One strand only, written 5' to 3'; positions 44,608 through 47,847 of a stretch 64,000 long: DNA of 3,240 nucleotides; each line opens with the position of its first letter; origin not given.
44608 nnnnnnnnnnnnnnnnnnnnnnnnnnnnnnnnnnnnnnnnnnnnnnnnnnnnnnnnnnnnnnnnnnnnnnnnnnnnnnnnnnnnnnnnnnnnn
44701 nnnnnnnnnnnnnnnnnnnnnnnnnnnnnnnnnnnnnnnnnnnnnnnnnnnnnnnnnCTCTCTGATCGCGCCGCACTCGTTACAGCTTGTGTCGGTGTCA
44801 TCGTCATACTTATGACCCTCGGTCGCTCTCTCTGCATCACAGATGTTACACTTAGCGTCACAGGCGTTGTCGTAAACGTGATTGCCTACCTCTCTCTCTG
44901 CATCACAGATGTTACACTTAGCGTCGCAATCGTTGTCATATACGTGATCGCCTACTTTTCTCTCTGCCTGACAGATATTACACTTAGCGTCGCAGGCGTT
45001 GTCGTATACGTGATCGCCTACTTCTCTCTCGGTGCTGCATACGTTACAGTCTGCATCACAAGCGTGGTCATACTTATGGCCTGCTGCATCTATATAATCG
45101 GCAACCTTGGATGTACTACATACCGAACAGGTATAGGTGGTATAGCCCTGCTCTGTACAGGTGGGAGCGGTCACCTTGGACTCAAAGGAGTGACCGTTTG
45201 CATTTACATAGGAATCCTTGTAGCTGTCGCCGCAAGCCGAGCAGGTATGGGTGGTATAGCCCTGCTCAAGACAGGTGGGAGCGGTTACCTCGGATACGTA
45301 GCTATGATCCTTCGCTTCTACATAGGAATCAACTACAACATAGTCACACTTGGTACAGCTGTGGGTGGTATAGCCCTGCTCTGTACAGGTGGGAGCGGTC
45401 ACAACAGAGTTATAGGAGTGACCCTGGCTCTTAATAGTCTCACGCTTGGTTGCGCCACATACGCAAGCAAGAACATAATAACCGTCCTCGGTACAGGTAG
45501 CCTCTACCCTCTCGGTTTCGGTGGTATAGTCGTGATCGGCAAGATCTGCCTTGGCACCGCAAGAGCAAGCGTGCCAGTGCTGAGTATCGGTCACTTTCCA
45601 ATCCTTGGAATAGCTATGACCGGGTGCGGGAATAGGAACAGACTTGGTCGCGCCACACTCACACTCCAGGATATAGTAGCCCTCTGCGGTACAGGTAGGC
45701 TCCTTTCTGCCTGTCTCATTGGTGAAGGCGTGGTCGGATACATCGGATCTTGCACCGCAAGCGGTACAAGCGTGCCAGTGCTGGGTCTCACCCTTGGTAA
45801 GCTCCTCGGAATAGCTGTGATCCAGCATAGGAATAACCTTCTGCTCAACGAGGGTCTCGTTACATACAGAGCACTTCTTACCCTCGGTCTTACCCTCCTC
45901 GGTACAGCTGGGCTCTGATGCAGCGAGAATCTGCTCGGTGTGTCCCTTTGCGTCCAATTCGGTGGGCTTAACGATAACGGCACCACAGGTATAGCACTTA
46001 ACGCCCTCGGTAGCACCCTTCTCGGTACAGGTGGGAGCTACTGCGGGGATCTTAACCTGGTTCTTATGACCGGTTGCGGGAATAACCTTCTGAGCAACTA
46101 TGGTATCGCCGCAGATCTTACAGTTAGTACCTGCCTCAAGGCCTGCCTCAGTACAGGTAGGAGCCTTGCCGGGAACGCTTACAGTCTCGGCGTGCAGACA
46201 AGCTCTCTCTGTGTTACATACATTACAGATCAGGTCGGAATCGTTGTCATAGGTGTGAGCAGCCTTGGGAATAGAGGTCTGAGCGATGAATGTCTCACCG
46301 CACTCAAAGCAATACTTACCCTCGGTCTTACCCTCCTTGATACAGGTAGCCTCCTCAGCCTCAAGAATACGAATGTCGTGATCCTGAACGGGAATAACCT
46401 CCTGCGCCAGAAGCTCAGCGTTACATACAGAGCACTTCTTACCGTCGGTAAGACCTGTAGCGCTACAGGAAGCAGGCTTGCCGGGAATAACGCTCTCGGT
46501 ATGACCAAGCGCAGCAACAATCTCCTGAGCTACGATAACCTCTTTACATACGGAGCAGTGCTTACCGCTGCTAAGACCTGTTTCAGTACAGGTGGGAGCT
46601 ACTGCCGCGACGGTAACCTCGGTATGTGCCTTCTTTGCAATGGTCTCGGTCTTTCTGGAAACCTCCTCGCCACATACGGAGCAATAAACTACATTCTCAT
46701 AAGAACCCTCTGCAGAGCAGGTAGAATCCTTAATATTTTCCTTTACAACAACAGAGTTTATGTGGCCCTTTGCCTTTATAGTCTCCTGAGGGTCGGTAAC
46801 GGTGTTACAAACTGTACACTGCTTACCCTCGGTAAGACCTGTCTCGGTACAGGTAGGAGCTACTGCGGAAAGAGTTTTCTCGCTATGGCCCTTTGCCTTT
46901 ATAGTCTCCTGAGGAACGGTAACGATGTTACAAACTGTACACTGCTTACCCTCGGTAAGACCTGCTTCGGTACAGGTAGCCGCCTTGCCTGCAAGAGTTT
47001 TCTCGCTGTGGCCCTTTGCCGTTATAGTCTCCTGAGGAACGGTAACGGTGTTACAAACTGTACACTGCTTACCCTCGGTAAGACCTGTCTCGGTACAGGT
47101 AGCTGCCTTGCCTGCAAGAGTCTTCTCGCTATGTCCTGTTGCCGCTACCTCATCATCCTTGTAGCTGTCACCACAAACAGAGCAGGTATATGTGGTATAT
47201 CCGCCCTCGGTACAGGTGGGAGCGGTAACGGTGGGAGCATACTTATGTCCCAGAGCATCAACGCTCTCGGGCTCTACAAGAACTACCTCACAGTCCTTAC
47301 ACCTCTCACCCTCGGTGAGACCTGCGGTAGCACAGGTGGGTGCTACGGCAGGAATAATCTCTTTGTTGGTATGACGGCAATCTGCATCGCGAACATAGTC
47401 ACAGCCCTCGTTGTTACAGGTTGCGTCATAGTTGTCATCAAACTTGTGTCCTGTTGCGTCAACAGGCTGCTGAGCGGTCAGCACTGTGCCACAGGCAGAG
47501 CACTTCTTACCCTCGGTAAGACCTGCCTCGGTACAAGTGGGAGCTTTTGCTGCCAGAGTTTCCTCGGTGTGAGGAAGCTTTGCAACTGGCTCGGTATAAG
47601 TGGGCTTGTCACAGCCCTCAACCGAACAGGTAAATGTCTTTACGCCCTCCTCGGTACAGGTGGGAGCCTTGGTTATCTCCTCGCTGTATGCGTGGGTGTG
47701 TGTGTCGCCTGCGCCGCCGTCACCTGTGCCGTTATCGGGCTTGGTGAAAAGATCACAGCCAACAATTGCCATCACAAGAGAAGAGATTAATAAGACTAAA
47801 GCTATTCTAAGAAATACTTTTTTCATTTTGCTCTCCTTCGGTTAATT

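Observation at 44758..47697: Extracellular array of about 980 aa of Cys3-His mini-modules (putative zinc-ribbon beads) forming the stalk of the 2108-aa lipoprotein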

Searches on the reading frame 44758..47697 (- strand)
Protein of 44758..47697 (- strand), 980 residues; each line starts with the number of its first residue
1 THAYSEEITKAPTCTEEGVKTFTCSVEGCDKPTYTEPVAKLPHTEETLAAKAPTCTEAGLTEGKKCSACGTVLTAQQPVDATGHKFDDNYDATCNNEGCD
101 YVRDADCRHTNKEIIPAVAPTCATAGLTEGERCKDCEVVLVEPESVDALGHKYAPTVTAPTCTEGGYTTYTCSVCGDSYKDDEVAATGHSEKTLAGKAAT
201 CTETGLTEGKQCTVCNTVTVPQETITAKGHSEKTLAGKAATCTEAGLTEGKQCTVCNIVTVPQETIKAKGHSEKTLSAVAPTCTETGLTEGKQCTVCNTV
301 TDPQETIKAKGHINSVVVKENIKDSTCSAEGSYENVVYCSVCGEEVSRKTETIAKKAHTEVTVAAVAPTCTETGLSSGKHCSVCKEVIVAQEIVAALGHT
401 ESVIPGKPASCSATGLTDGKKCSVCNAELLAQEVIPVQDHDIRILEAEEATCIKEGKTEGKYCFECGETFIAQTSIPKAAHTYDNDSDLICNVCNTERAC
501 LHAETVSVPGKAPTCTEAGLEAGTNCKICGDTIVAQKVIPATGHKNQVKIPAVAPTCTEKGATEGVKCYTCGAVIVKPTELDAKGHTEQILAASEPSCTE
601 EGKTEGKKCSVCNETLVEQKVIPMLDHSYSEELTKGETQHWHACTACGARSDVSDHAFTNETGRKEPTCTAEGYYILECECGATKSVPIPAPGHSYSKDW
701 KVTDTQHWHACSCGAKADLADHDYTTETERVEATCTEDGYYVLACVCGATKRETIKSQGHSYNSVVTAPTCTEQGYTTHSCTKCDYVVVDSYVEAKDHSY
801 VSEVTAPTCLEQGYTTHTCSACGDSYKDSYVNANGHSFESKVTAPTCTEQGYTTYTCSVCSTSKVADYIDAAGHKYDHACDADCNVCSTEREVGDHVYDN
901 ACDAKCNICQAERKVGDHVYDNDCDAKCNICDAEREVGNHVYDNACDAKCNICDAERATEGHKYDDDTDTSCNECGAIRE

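Call 8: search_solved_structures(query=window:44758-47697:-, max_evalue=10, show_alignments=2)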
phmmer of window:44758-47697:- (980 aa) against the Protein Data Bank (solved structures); distinct sequences matched with E-value up to 10: 1.
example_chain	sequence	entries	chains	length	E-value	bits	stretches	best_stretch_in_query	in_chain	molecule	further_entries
9qa6_A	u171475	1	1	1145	9.4e-07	30.5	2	680-760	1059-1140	IgA protease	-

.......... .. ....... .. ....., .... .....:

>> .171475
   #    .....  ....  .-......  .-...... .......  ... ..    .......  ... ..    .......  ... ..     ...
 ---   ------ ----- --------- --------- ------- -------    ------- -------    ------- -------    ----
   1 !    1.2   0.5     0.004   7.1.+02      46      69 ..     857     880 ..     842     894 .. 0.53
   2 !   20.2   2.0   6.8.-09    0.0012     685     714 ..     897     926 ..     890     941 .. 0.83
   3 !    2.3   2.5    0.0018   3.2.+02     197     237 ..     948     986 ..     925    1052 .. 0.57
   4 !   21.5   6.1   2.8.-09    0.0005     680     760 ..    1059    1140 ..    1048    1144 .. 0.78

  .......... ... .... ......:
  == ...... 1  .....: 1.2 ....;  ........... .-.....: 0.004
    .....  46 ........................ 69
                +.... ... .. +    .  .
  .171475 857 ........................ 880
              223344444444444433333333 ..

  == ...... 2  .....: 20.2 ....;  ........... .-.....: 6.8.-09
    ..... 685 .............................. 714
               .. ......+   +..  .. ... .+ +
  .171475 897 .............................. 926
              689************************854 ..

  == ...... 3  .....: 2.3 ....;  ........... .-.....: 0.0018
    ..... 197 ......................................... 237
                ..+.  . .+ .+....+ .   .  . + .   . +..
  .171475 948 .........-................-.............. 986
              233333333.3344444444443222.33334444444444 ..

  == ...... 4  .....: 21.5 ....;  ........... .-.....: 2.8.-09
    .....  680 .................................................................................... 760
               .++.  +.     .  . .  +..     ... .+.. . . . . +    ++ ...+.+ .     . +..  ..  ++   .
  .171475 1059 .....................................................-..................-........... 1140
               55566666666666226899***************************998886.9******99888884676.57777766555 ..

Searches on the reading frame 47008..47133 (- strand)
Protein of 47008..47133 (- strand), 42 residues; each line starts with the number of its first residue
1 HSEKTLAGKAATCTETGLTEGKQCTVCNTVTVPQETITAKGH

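Call 49: search_protein_representatives(alignment_id=A3)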
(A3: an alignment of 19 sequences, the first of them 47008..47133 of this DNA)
Query: 19 sequences, 43 profile positions. Proteins with E-value up to 0.001 (for the whole library): 54573; up to 1e-10: 31699; up to 1e-30: 10323. The best 150 are listed.
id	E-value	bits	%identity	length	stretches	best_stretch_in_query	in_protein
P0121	0.0e+00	1869.2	-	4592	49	1-43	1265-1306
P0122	0.0e+00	1458.3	-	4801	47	1-43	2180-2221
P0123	0.0e+00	1435.3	-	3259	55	8-43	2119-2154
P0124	0.0e+00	1395.5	-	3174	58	1-43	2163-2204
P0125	0.0e+00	1377.3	-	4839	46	1-43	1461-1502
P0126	0.0e+00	1374.6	-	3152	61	1-43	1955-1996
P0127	0.0e+00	1360.6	-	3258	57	1-43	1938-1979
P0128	0.0e+00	1355.9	-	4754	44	1-43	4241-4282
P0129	0.0e+00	1328.3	-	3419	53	8-43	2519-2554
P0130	0.0e+00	1327.5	-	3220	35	1-43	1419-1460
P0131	0.0e+00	1321.5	-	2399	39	8-43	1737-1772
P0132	0.0e+00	1282.0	-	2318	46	9-43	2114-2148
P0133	0.0e+00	1270.6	-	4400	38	8-43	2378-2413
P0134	0.0e+00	1238.4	-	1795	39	1-43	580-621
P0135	0.0e+00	1229.5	-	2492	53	1-43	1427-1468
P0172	1.9e-278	914.4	-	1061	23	1-43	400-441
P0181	9.3e-258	848.2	-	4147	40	8-43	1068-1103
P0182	1.9e-253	834.4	-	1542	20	8-43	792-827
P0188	1.0e-245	809.7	-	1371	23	1-43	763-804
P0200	6.6e-232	765.5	-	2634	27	8-43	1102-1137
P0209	2.5e-225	744.4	-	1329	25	2-43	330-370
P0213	5.6e-223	736.9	-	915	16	1-43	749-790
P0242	2.9e-206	683.4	-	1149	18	1-43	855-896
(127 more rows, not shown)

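Call 51: search_protein_families(library=pfam, proteins=[P0134, P0172, P0213, P0242, P0188, P0209, P0182], max_evalue=0.0001)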
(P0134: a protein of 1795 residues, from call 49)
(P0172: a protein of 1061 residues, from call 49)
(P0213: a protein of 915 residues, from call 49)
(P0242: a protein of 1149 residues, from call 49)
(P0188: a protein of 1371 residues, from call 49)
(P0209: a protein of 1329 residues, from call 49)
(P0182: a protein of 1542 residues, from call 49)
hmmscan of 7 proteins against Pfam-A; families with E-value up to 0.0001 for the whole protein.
P0134 (1795 aa): 2 families
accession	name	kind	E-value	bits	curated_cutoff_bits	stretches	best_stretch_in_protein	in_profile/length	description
PF16250.10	DUF4907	-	1.3e-05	25.2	25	0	287-300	17-30/67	Domain of unknown function (DUF4907)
PF02368.24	Big_2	-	1.5e-05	25.3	22.8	1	1722-1791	12-77/79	Bacterial Ig-like domain (group 2)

P0172 (1061 aa): 1 family
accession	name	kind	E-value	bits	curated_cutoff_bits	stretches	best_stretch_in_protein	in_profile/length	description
PF24973.1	EGF_LMN_ATRN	-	1.1e-05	25.9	27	0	156-185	5-32/44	Laminin/attractin EGF domain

P0213 (915 aa): 4 families
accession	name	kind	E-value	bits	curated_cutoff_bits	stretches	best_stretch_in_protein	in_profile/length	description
PF00963.24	Cohesin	-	1.1e-10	42.3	24.1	1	34-137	2-115/139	Cohesin domain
PF00404.24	Dockerin_1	-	1.9e-09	38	22.9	1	853-908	1-57/57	Dockerin type I domain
PF21349.2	RUBY_RBDX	-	5.6e-05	22.9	26.5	0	771-783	2-14/30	Rubrerythrin, rubredoxin-like domain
PF06267.17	DUF1028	-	9e-05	22.8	26.2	0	443-494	84-133/193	Family of unknown function (DUF1028)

P0242 (1149 aa): 4 families
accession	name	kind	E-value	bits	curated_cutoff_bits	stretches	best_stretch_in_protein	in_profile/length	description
PF21349.2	RUBY_RBDX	-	1.1e-13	50.7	26.5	0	397-410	2-15/30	Rubrerythrin, rubredoxin-like domain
PF01841.26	Transglut_core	-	1.1e-12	48.6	23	1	193-281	10-103/108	Transglutaminase-like superfamily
PF13984.11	MsyB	-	4.4e-05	24.2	27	0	652-675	88-111/122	MsyB protein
PF20823.2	Cmr2_Zn-bd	-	4.9e-05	23.7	27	0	637-647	5-15/58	CRISPR RNA silencing complex Cmr2 subunit, Zn-binding domain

P0188 (1371 aa): 0 families

P0209 (1329 aa): 0 families

P0182 (1542 aa): 3 families
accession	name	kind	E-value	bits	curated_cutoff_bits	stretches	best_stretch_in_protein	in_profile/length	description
PF00963.24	Cohesin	-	1.4e-23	84.1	24.1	2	300-408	6-115/139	Cohesin domain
PF24973.1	EGF_LMN_ATRN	-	2.9e-12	47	27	0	1359-1389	5-33/44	Laminin/attractin EGF domain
PF18898.5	DUF5654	-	2.5e-05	24.6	23.8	0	1264-1298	11-45/71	Family of unknown function (DUF5654)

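Call 53: search_solved_structures(query=A3, max_evalue=10, show_alignments=3)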
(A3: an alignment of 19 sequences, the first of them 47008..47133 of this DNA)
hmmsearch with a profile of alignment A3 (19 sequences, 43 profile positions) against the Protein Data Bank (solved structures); distinct sequences matched with E-value up to 10: 32.
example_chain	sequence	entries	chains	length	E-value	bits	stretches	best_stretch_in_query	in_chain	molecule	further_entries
9qa6_A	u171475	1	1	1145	1.5e-06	31.4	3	1-31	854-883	IgA protease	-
9jzt_A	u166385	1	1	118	0.0003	23.9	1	15-37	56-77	Zinc finger and BTB domain-containing protein 20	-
9kh2_A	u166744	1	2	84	0.00036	23.7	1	15-37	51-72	Zinc finger and BTB domain-containing protein 20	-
7txc_E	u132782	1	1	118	0.0012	22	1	23-37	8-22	Hypermethylated in cancer 2 protein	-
5yel_A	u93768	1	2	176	0.0037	20.5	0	21-35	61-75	Transcriptional repressor CTCF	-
1mey_C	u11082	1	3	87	0.015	18.5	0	15-35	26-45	CONSENSUS ZINC FINGER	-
1x6h_A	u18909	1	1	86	0.032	17.5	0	24-38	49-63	Transcriptional repressor CTCF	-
1tgs_I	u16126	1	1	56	0.049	16.9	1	11-38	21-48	PANCREATIC SECRETORY TRYPSIN INHIBITOR (KAZAL TYPE)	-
5yj3_C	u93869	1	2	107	0.062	16.5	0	17-35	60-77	Telomere zinc finger-associated protein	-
8jq0_A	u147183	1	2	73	0.069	16.4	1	17-35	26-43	HKR3 protein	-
9uum_I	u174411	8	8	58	0.14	15.4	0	14-35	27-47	Zinc finger protein Aiolos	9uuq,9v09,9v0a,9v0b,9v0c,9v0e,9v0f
2kmk_A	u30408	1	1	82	0.18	15.1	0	17-35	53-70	Zinc finger protein Gfi-1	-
2d9h_A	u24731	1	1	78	0.27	14.5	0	21-34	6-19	Zinc finger protein 692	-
6tmf_Y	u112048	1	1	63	0.3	14.4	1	20-35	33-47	30S ribosomal protein S27e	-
6sw9_W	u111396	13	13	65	0.3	14.3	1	21-35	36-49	30S ribosomal protein S27e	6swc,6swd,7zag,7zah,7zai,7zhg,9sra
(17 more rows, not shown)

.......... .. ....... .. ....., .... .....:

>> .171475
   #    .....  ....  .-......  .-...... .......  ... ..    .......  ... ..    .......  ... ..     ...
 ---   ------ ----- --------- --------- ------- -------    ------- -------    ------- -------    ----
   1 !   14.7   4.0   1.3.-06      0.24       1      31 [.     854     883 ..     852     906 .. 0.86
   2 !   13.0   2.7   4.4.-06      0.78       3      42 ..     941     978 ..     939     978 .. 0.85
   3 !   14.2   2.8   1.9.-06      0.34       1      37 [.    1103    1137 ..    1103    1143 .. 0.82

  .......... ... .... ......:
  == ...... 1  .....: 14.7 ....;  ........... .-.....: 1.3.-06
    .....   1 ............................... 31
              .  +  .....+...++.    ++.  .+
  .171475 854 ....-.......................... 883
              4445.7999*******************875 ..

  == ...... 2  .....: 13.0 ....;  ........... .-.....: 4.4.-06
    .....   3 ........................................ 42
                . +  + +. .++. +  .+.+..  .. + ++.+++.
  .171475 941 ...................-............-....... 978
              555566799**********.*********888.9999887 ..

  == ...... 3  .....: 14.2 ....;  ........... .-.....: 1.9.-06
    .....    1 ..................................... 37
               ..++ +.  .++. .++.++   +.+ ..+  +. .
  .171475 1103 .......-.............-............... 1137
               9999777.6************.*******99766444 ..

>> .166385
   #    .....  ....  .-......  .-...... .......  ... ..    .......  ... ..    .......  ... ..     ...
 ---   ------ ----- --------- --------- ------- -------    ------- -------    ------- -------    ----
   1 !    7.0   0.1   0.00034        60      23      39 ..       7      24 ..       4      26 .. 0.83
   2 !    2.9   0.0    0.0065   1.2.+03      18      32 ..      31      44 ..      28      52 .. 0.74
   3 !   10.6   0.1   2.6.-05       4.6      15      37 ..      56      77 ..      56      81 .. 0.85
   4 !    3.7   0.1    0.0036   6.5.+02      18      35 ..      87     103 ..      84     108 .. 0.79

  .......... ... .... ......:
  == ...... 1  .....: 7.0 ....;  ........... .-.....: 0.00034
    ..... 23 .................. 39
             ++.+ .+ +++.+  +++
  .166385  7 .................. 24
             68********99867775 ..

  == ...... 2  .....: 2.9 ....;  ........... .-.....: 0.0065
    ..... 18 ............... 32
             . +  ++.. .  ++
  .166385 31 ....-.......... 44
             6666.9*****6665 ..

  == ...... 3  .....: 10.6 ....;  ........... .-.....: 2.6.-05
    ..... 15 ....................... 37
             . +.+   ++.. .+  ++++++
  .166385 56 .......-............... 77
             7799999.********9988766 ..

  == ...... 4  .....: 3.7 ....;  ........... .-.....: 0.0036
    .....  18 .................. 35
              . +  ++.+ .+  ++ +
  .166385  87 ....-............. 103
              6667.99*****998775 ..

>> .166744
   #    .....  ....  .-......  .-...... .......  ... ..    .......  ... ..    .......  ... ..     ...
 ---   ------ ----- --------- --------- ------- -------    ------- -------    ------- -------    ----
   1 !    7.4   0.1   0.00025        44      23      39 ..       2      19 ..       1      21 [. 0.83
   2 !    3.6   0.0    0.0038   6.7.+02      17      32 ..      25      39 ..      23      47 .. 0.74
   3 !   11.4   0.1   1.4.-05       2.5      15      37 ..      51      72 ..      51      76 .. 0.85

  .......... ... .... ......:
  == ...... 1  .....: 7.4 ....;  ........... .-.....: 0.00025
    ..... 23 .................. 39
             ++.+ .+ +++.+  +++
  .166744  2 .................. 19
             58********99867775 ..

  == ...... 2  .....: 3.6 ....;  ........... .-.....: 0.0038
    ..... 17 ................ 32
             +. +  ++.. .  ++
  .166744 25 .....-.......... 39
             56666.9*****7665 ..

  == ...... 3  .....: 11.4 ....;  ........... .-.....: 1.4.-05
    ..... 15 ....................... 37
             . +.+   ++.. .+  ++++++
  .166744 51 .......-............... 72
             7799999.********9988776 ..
